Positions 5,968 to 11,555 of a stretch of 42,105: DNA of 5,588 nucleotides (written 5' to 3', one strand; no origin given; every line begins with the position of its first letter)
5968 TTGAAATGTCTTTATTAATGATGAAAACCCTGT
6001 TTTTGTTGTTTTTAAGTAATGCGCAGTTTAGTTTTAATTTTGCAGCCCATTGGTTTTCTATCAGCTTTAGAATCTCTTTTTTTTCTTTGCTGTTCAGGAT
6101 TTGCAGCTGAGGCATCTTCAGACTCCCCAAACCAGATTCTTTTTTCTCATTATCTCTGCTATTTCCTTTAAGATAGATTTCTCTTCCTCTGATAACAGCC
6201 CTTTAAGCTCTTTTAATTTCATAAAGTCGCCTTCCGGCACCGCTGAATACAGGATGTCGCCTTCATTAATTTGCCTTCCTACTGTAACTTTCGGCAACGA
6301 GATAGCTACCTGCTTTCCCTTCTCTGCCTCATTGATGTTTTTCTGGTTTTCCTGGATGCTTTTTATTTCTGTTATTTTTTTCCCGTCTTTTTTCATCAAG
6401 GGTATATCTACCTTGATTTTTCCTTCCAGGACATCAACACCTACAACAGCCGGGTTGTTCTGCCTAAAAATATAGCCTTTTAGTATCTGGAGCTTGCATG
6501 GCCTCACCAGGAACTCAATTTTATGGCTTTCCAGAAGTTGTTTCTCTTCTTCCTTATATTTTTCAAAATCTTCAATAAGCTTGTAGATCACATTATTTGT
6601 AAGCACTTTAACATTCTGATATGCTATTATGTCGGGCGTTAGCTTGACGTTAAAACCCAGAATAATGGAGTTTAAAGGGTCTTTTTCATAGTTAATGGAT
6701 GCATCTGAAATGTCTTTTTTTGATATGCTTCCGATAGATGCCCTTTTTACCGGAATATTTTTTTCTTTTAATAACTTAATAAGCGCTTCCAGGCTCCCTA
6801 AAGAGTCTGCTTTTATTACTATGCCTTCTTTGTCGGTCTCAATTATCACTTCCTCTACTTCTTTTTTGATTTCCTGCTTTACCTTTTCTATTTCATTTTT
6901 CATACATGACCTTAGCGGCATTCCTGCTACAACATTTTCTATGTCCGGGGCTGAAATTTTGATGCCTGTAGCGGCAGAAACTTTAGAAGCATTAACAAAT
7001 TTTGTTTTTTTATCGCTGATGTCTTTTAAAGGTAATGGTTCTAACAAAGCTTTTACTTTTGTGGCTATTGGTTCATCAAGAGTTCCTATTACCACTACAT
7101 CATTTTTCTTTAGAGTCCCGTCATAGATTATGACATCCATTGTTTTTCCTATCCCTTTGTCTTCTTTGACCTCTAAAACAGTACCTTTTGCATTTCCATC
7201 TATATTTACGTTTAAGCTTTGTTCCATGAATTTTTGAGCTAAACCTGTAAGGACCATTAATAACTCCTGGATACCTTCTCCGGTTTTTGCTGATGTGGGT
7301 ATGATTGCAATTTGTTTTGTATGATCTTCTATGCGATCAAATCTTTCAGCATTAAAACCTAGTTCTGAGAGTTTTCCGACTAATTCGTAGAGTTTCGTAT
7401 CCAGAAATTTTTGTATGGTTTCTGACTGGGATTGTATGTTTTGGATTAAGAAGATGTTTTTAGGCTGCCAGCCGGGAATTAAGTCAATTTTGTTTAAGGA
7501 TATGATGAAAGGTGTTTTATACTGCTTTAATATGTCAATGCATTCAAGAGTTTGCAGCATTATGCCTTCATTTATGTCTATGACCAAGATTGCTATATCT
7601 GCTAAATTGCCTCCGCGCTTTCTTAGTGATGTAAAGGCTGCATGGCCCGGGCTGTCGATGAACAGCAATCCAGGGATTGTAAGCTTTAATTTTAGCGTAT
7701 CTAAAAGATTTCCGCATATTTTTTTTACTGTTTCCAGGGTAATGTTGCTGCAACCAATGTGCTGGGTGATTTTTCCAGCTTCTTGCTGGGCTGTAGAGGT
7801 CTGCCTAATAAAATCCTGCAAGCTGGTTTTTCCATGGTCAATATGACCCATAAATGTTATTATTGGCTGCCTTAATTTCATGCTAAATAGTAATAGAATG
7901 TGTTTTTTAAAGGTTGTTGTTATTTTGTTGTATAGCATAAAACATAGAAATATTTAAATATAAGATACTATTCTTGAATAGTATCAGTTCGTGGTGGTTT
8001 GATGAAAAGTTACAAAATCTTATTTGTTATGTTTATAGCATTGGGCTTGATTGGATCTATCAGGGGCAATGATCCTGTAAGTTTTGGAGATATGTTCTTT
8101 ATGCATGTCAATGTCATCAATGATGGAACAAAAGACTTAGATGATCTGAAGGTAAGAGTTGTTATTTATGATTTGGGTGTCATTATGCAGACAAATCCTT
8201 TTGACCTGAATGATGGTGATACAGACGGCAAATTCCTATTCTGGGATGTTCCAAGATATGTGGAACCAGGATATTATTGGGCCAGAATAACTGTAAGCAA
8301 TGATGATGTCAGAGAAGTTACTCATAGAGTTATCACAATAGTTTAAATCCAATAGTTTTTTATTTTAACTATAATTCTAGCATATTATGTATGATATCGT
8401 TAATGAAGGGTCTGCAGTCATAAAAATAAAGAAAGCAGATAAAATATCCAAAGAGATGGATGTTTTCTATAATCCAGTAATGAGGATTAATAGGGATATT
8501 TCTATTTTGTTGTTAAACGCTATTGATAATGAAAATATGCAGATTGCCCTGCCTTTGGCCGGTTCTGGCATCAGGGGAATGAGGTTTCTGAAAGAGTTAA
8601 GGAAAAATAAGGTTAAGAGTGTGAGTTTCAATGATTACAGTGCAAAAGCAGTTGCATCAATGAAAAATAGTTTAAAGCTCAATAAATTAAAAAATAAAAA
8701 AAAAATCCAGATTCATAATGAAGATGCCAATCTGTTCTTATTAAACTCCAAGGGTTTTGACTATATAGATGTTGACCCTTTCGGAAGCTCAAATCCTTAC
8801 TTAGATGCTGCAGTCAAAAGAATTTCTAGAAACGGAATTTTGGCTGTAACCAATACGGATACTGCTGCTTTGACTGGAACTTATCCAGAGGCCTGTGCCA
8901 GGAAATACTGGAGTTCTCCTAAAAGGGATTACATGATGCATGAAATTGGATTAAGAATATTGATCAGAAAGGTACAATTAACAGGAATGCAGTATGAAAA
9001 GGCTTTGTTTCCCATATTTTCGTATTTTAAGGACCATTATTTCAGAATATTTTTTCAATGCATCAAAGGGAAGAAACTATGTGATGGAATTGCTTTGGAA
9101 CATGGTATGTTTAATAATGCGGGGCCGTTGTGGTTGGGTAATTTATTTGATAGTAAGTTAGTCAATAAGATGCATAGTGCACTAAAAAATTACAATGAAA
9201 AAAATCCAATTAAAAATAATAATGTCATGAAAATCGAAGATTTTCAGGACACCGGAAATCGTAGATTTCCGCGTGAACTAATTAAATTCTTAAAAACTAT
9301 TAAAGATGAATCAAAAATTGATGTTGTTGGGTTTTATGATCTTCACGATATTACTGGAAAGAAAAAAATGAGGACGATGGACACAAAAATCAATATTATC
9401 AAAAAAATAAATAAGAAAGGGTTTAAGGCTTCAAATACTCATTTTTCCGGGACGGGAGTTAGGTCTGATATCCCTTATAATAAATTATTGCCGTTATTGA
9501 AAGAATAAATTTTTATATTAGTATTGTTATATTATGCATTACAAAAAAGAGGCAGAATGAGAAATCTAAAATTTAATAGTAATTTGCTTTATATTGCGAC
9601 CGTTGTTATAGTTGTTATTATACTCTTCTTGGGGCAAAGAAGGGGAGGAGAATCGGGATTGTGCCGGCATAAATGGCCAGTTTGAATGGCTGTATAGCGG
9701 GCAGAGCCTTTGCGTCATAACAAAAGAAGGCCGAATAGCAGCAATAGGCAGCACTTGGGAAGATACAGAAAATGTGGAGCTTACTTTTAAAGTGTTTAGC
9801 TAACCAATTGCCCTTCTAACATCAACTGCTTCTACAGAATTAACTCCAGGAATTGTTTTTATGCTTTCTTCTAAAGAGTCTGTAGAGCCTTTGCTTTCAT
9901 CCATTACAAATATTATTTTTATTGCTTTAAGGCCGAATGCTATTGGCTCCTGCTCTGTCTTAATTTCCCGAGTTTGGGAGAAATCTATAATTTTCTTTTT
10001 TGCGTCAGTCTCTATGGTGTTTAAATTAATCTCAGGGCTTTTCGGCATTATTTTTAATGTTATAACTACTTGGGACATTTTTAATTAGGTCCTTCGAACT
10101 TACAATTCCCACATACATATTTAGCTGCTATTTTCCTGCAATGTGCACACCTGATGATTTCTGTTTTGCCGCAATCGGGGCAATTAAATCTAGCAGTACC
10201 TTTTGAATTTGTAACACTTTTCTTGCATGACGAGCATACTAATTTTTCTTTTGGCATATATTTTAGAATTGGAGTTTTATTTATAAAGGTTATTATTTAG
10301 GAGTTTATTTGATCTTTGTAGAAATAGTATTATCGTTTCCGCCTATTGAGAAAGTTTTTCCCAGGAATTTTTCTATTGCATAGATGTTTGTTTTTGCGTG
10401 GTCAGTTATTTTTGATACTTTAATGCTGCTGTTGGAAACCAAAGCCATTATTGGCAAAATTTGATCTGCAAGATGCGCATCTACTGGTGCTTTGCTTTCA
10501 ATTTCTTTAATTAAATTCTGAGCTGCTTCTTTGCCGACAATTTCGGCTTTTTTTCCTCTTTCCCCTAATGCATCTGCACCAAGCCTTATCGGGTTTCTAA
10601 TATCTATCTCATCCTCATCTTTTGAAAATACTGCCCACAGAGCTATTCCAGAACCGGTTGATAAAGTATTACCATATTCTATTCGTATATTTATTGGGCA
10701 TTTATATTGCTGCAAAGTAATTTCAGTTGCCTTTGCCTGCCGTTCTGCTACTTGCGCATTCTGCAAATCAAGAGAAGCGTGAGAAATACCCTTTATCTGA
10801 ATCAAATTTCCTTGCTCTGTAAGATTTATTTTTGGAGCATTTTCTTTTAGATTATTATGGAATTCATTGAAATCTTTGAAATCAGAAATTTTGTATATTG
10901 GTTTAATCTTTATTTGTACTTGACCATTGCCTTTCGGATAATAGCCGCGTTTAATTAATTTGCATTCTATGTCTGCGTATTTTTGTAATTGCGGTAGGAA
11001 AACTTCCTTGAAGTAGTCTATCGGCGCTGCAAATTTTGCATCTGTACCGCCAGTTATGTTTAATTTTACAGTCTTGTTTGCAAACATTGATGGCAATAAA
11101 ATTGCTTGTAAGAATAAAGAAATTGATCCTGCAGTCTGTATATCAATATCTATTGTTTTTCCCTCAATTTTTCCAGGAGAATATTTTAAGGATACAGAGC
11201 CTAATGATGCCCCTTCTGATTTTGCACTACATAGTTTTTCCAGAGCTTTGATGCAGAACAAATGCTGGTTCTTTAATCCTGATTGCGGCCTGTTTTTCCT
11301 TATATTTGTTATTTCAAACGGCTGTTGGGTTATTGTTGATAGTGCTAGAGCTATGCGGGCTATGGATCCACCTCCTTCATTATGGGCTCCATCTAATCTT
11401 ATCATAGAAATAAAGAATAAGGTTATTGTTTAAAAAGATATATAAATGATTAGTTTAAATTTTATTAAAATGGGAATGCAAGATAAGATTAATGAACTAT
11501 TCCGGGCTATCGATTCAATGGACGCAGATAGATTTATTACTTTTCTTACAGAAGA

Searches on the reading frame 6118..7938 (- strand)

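Call 70: search_protein_families(library=pfam, proteins=[window:6118-7938:-], max_evalue=0.001)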
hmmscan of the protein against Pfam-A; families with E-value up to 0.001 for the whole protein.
window:6118-7938:- (606 aa): 6 families
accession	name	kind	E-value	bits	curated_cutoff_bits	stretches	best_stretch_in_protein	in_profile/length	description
PF00009.33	GTP_EFTU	-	4.9e-33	114.7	26.5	1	26-234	5-186/188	Elongation factor Tu GTP binding domain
PF14578.12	GTP_EFTU_D4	-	5.4e-30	103.6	23.8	1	479-564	1-86/86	Elongation factor Tu domain 4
PF11987.13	IF-2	-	4.5e-18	65.7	27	1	351-459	6-117/117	Translation-initiation factor 2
PF03144.31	GTP_EFTU_D2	-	1.6e-09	38.5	30.3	1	264-342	1-72/73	Elongation factor Tu domain 2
PF22042.2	EF-G_D2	-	8.7e-06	26.2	27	1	250-294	2-39/84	Elongation factor G domain 2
PF03029.23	ATP_bind_1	-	0.00089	19.5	27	0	90-230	92-234/240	Conserved hypothetical ATP binding protein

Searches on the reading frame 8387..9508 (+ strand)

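Call 70: search_protein_families(library=pfam, proteins=[window:8387-9508:+], max_evalue=0.001)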
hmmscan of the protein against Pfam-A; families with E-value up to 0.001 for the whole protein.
window:8387-9508:+ (373 aa): 1 family
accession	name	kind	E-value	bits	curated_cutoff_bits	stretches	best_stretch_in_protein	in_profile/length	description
PF02005.22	TRM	-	4.8e-93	312.8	27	2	8-235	1-232/376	N2,N2-dimethylguanosine tRNA methyltransferase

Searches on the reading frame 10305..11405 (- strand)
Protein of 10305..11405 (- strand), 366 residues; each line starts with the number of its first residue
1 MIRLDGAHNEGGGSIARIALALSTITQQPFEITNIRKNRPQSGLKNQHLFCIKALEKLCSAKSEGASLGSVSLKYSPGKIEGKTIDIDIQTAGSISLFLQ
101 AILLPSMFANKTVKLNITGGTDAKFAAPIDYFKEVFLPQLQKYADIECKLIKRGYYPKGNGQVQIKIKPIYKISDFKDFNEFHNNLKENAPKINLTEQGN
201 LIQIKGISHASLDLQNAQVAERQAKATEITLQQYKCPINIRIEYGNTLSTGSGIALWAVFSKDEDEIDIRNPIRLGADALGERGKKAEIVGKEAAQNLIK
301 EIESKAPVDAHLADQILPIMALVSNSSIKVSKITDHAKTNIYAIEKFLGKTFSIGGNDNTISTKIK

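Call 70: search_protein_families(library=pfam, proteins=[window:10305-11405:-], max_evalue=0.001)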
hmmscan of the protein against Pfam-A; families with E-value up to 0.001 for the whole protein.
window:10305-11405:- (366 aa): 2 families
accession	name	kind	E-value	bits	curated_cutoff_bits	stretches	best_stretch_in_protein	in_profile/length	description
PF01137.26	RTC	-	1.3e-75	253.8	27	1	9-354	2-221/221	RNA 3'-terminal phosphate cyclase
PF05189.18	RTC_insert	-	4.9e-17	62.7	23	1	196-303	1-102/102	RNA 3'-terminal phosphate cyclase (RTC), insert domain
